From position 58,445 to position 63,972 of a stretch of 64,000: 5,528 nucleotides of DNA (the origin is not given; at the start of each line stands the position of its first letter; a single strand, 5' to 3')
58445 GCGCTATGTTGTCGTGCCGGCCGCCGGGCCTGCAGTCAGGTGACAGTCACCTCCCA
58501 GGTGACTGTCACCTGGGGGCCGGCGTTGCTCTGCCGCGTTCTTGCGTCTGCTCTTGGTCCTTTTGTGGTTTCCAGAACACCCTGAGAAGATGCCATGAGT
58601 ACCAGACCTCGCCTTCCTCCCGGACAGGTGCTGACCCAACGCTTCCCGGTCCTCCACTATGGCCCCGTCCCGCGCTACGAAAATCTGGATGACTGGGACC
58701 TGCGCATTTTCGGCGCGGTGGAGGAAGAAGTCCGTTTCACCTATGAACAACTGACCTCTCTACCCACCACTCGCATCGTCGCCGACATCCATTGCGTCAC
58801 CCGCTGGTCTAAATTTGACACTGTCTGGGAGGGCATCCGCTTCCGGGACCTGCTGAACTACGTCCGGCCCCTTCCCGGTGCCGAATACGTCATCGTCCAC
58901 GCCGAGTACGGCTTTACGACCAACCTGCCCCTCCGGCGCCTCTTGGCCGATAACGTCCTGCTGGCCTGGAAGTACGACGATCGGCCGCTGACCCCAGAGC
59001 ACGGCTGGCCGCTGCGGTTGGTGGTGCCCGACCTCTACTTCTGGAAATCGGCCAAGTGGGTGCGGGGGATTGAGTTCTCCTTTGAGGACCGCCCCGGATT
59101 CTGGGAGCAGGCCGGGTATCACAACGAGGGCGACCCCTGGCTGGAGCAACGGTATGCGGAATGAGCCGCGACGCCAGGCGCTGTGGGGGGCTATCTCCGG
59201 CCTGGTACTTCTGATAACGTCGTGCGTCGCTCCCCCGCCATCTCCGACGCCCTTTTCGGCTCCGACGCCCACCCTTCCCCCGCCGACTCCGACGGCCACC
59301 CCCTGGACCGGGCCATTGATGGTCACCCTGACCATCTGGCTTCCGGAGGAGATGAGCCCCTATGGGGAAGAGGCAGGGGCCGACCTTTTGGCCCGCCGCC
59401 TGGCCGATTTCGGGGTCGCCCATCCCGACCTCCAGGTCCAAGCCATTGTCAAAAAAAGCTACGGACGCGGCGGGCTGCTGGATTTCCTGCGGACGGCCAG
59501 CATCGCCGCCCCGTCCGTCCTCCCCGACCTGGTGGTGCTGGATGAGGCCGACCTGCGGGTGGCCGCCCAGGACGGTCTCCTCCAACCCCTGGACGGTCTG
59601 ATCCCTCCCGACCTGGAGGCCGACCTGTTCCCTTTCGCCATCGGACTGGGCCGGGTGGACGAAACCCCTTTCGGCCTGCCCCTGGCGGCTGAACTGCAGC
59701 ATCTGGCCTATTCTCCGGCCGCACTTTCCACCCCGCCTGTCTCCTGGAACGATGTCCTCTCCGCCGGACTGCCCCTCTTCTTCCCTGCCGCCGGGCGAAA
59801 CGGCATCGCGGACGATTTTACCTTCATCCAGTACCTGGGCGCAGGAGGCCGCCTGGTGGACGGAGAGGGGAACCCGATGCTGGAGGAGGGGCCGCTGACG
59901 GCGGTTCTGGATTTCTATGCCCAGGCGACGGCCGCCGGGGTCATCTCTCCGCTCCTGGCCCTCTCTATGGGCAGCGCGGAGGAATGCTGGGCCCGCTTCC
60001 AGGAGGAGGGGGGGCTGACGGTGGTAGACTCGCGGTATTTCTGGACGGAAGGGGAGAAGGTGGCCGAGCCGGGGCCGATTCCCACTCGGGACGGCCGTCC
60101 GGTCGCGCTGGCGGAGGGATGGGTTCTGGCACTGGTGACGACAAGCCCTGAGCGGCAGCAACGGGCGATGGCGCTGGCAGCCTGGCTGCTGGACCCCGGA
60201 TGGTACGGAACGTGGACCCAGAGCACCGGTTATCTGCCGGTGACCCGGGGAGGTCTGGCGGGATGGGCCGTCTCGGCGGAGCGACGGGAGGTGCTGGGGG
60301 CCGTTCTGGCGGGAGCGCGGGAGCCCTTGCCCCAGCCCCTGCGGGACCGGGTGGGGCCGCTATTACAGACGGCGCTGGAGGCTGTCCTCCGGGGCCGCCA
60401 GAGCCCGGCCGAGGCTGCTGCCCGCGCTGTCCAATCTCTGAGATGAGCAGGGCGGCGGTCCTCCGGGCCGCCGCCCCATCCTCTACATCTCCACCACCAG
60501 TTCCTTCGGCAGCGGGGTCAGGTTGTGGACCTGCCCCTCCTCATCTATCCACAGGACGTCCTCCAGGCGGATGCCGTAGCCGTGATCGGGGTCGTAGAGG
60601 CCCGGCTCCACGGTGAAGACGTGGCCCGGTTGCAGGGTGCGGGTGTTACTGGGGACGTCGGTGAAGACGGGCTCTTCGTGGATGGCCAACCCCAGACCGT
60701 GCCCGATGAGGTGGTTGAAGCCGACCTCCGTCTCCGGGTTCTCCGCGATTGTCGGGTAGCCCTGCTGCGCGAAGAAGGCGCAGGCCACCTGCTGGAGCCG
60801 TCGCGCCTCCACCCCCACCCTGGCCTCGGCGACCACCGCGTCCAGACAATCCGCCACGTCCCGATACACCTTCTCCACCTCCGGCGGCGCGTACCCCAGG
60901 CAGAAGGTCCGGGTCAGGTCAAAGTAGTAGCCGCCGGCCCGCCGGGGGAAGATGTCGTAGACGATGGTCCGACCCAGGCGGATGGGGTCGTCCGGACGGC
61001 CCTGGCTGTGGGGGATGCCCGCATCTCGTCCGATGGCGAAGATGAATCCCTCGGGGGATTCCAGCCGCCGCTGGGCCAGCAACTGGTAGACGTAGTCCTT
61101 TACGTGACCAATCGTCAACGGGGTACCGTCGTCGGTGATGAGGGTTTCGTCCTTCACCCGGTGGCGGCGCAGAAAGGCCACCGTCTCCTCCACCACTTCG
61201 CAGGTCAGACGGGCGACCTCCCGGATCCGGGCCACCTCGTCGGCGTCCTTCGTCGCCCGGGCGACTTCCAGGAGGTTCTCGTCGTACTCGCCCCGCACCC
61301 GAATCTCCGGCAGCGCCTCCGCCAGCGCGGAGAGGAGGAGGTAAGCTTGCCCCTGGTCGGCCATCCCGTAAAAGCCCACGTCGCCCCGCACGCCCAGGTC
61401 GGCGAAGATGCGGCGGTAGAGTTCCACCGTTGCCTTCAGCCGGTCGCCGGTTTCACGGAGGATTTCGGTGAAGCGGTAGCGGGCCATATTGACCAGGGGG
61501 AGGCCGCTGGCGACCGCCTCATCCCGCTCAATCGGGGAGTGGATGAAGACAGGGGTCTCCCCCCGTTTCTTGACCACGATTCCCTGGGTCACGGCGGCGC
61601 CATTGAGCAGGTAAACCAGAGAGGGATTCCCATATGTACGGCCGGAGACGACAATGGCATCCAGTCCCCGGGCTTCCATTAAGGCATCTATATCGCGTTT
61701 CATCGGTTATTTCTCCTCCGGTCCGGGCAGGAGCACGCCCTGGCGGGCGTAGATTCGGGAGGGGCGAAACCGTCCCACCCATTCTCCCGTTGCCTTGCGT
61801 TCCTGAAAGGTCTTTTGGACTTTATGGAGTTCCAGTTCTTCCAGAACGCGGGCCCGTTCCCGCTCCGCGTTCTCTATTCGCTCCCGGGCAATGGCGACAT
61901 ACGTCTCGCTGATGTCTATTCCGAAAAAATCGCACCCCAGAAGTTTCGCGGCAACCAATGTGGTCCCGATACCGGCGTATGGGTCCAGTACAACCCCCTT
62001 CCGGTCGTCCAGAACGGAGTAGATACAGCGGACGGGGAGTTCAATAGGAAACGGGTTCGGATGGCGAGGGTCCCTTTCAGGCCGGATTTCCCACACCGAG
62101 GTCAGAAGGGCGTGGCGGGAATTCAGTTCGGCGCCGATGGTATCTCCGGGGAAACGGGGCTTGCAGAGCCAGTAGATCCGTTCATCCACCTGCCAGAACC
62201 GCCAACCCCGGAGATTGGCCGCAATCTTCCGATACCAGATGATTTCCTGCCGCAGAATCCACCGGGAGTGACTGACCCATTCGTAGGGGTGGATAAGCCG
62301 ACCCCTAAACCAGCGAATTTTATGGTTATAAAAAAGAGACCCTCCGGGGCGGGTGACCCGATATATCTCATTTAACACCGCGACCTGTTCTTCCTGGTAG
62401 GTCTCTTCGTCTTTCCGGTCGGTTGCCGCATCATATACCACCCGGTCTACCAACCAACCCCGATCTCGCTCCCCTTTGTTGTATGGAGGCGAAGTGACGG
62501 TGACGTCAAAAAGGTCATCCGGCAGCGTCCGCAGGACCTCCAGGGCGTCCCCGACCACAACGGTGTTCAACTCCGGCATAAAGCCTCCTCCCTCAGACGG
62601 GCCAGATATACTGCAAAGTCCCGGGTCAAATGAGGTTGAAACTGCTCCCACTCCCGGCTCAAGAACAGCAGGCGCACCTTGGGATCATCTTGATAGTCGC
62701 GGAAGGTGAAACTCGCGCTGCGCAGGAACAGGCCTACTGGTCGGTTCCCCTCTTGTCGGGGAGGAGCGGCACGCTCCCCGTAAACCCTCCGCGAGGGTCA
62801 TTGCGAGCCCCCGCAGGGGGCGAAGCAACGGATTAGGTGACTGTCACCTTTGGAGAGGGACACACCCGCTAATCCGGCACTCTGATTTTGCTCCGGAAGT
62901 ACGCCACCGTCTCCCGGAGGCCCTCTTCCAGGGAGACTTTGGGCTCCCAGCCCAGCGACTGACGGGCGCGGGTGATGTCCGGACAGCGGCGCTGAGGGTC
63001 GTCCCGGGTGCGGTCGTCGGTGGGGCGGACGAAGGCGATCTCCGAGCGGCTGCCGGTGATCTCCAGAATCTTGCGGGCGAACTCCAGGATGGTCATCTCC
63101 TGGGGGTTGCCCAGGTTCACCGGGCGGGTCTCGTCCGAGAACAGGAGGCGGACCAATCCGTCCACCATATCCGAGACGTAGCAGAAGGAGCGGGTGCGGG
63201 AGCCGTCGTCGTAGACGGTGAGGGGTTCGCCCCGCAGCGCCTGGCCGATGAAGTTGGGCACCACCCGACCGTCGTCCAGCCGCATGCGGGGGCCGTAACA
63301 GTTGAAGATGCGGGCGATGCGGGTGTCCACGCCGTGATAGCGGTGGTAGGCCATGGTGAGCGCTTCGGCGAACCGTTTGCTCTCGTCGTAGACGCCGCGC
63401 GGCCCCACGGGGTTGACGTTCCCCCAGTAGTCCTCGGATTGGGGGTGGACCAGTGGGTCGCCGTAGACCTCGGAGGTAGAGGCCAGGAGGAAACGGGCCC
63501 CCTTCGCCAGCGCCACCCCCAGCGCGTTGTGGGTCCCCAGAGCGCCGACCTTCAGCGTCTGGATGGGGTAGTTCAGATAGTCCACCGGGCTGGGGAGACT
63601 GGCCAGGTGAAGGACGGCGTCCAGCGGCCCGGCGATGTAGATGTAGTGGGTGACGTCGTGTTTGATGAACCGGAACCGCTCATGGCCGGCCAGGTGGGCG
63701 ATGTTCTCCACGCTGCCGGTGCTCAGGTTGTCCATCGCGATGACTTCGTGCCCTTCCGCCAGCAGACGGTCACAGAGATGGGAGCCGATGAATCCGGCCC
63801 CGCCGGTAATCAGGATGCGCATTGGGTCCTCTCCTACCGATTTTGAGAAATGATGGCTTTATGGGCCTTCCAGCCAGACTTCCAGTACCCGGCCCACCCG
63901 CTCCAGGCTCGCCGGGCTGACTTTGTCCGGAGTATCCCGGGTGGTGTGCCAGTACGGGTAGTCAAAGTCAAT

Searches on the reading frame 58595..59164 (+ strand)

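Call 22: search_protein_families(library=pfam, proteins=[window:58595-59164:+], max_evalue=0.00001)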
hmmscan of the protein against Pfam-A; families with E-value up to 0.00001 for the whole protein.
window:58595-59164:+ (189 aa): 1 family
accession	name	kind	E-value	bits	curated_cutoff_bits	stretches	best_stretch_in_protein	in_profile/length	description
PF00174.25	Oxidored_molyb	-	6e-43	146.8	24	1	23-170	2-169/169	Oxidoreductase molybdopterin binding domain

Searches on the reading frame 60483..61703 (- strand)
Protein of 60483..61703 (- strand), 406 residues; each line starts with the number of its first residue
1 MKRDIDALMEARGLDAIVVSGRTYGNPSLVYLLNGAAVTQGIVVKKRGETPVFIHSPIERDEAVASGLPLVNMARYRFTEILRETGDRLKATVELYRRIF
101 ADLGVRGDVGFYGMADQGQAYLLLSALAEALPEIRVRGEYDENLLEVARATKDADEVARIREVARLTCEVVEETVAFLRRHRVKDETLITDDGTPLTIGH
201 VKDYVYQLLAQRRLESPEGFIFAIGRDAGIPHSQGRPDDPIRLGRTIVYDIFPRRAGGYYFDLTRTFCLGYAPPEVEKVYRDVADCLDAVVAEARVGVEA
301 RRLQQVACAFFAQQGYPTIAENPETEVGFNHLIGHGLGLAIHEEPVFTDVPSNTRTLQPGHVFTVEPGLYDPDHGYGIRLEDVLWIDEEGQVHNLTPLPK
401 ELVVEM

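Call 22: search_protein_families(library=pfam, proteins=[window:60483-61703:-], max_evalue=0.00001)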
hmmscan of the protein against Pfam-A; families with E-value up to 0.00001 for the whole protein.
window:60483-61703:- (406 aa): 1 family
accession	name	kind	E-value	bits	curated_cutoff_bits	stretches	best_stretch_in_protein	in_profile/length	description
PF00557.29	Peptidase_M24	-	1.1e-39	136.8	23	1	159-387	2-207/208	Metallopeptidase family M24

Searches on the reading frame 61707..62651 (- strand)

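Call 22: search_protein_families(library=pfam, proteins=[window:61707-62651:-], max_evalue=0.00001)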
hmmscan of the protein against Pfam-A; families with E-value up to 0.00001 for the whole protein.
window:61707-62651:- (314 aa): 4 families
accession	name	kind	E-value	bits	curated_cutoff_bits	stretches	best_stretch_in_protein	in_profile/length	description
PF01555.25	N6_N4_Mtase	-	3e-31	109.5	26.7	1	49-256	2-220/221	DNA methylase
PF08241.18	Methyltransf_11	-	9.3e-07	29.9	21.2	0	227-264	4-43/95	Methyltransferase domain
PF13649.12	Methyltransf_25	-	1.6e-06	29.1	27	0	221-268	1-49/97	Methyltransferase domain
PF13847.12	Methyltransf_31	-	5.1e-06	26.7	27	0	218-268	4-57/145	Methyltransferase domain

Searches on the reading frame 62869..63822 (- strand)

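Call 22: search_protein_families(library=pfam, proteins=[window:62869-63822:-], max_evalue=0.00001)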
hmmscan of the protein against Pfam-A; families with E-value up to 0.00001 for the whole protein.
window:62869-63822:- (317 aa): 5 families
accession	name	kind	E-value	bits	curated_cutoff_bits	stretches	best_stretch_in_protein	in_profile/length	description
PF16363.11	GDP_Man_Dehyd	-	6.7e-55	187.3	27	1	4-305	1-332/332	GDP-mannose 4,6 dehydratase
PF01370.27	Epimerase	-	9.6e-51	172.9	20.9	1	3-238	1-240/240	NAD dependent epimerase/dehydratase family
PF04321.23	RmlD_sub_bind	-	2.2e-11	43.8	27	1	1-279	1-252/287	RmlD substrate binding domain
PF01073.25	3Beta_HSD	-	4.2e-10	39.6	22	1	4-158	1-159/280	3-beta hydroxysteroid dehydrogenase/isomerase family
PF02719.21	Polysacc_synt_2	-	6.9e-10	39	20.2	0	139-260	132-251/293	Polysaccharide biosynthesis protein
